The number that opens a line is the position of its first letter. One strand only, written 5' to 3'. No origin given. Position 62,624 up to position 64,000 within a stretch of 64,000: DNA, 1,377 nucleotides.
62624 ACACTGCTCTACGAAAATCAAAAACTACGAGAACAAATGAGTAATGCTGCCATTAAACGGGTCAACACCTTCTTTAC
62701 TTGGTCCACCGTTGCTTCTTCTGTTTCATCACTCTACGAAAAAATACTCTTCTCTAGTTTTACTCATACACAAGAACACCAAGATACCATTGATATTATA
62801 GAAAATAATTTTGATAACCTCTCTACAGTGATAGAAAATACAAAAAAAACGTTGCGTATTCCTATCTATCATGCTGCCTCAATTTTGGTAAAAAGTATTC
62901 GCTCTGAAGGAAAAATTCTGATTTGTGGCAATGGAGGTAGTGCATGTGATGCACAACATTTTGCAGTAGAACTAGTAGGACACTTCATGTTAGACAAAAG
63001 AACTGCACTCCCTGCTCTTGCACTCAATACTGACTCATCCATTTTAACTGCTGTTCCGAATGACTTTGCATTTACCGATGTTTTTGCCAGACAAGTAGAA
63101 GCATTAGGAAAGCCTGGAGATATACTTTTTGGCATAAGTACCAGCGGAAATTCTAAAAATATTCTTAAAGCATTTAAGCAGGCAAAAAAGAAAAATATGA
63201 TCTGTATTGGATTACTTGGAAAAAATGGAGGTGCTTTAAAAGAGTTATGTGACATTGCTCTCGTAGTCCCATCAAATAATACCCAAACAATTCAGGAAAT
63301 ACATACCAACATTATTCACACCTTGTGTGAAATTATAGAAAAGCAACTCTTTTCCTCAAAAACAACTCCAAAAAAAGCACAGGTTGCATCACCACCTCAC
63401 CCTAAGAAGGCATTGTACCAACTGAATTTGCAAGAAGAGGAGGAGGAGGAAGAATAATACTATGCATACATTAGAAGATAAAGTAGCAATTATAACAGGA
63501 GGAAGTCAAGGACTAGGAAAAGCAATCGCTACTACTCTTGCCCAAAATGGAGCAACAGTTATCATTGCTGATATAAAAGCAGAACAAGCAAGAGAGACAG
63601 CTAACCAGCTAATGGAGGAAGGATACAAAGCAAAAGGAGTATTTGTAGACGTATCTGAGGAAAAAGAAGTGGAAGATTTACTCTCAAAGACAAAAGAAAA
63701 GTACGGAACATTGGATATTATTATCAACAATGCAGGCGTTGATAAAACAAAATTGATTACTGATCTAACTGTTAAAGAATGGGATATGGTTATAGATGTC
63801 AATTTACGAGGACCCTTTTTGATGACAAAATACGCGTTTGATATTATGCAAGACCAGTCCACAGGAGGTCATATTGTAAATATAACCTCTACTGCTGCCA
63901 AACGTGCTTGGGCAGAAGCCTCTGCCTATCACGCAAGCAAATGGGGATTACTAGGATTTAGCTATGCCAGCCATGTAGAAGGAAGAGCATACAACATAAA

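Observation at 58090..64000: Heptose-flavoured glycan cluster with an unusual GT4-GmhA (sedoheptulose-7-P isomerase) fusion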

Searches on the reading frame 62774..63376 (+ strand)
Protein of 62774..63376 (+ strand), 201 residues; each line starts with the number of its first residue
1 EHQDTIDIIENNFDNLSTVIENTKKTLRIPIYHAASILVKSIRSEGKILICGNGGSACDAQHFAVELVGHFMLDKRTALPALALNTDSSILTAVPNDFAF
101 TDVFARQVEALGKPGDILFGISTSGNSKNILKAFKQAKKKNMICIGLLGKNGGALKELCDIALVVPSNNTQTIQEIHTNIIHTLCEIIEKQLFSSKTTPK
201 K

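Call 30: search_solved_structures(query=window:62774-63376:+, max_evalue=1e-30, show_alignments=5)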
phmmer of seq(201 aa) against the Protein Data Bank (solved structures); distinct sequences matched with E-value up to 1e-30: 15.
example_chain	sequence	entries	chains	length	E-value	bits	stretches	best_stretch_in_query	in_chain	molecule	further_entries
1tk9_A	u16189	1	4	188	1.6e-55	191.1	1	6-190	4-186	Phosphoheptose isomerase 1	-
2xbl_A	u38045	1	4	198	4.4e-50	173.4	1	30-194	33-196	PHOSPHOHEPTOSE ISOMERASE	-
2x3y_A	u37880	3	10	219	6.1e-50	173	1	30-194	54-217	PHOSPHOHEPTOSE ISOMERASE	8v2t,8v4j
5lu5_A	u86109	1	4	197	1.1e-49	172.1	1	30-194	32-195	Phosphoheptose isomerase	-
5ltz_A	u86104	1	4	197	1.2e-49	172.1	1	30-194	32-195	Phosphoheptose isomerase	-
1x92_A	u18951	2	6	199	3.9e-49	170.3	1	22-196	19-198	PHOSPHOHEPTOSE ISOMERASE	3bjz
5lu7_A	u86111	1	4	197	5.8e-49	169.8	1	30-194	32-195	Phosphoheptose isomerase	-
5lu6_A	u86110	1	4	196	7.8e-49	169.4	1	30-194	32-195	Phosphoheptose isomerase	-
5i01_A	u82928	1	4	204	5.1e-46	160.2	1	21-193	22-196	Phosphoheptose isomerase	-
2i22_A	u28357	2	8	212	1.3e-44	155.6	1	7-192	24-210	Phosphoheptose isomerase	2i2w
1x94_A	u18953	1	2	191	4.1e-43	150.7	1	31-192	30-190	putative Phosphoheptose isomerase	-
5by2_A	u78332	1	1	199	1.2e-42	149.2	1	6-194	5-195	Phosphoheptose isomerase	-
3trj_A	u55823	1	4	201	1.9e-41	145.3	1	6-194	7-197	Phosphoheptose isomerase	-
2yva_A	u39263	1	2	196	1e-39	139.7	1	27-194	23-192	DnaA initiator-associating protein diaA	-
4u6n_A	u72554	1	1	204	1e-39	139.6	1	26-194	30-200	DnaA initiator-associating protein DiaA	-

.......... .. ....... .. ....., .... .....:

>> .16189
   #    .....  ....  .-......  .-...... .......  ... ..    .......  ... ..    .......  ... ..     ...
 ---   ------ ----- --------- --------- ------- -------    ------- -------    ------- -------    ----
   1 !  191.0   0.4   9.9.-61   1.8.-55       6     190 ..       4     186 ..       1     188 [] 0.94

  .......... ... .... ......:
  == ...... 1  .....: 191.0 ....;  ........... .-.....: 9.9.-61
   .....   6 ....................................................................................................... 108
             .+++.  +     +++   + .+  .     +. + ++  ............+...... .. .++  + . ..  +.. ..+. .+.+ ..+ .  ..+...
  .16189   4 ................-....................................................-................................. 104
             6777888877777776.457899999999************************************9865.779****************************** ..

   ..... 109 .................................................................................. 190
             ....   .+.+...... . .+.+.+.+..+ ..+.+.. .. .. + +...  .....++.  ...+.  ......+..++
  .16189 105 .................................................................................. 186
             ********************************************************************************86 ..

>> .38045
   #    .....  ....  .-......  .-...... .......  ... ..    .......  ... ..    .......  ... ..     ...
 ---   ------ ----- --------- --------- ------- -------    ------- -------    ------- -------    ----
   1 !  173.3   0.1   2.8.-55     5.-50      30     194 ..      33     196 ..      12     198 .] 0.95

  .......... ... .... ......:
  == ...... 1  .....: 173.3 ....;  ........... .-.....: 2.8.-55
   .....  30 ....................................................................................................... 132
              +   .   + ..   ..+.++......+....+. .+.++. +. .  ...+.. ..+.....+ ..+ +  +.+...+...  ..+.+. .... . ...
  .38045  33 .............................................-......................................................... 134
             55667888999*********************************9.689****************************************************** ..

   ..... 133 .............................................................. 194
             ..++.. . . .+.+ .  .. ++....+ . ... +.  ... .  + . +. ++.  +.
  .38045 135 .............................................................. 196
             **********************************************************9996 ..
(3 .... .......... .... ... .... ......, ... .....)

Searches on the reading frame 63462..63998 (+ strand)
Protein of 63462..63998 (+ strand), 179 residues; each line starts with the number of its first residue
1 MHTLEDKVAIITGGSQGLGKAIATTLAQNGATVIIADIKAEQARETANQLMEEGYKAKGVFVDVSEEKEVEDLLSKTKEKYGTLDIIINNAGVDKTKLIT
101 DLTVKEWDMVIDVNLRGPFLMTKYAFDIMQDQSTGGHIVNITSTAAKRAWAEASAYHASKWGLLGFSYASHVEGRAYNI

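Call 7: search_protein_families(library=ncbifam, proteins=[window:63462-63998:+], max_evalue=0.001)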
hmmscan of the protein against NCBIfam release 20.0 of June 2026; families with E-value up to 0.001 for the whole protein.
window:63462-63998:+ (179 aa): 234 families (the best 25 are shown)
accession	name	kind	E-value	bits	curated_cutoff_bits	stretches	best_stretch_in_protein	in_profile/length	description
NF009093.0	PRK12429.1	subfamily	1.9e-49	168.3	258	1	3-178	2-176/259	3-hydroxybutyrate dehydrogenase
NF005594.0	PRK07326.1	equivalog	1.4e-47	162.2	271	1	2-179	2-176/237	SDR family oxidoreductase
NF004198.0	PRK05653.1-3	equivalog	1.6e-47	162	296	1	2-170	3-170/248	3-oxoacyl-ACP reductase FabG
TIGR01963.1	PHB_DH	subfamily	3e-44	151.2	307.05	1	7-177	2-171/255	3-hydroxybutyrate dehydrogenase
NF004791.0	PRK06138.1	equivalog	1.1e-43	149.3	312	1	3-165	2-162/252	SDR family oxidoreductase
NF005806.0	PRK07666.1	equivalog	2.9e-43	147.9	286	1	1-179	2-179/239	3-ketoacyl-ACP reductase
NF005559.1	PRK07231.1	subfamily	3.4e-43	147.9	215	1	4-167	2-164/249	glucose 1-dehydrogenase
NF009466.0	PRK12826.1-2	subfamily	4e-43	147.7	222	1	6-173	3-171/248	3-oxoacyl-ACP reductase FabG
NF006366.0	PRK08589.1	equivalog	1.7e-41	142.3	386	1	1-172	1-170/272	SDR family oxidoreductase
NF004818.0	PRK06172.1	equivalog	2.7e-41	141.6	336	1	2-173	3-174/253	SDR family oxidoreductase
TIGR01830.1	3oxo_ACP_reduc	equivalog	4.1e-41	141.3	297.75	1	9-178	1-170/239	3-oxoacyl-[acyl-carrier-protein] reductase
NF004514.1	PRK05855.1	equivalog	9.5e-41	140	455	1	3-167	310-474/578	SDR family oxidoreductase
NF009050.0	PRK12384.1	equivalog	6.9e-40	137.3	307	1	6-168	2-166/259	sorbitol-6-phosphate dehydrogenase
NF047923.1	pyridox_DH_SDR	equivalog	7.9e-40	136.9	325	1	5-173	2-166/243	pyridoxal 4-dehydrogenase, SDR-type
NF005853.0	PRK07774.1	equivalog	1.3e-39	136.1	303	1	2-167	2-166/250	SDR family oxidoreductase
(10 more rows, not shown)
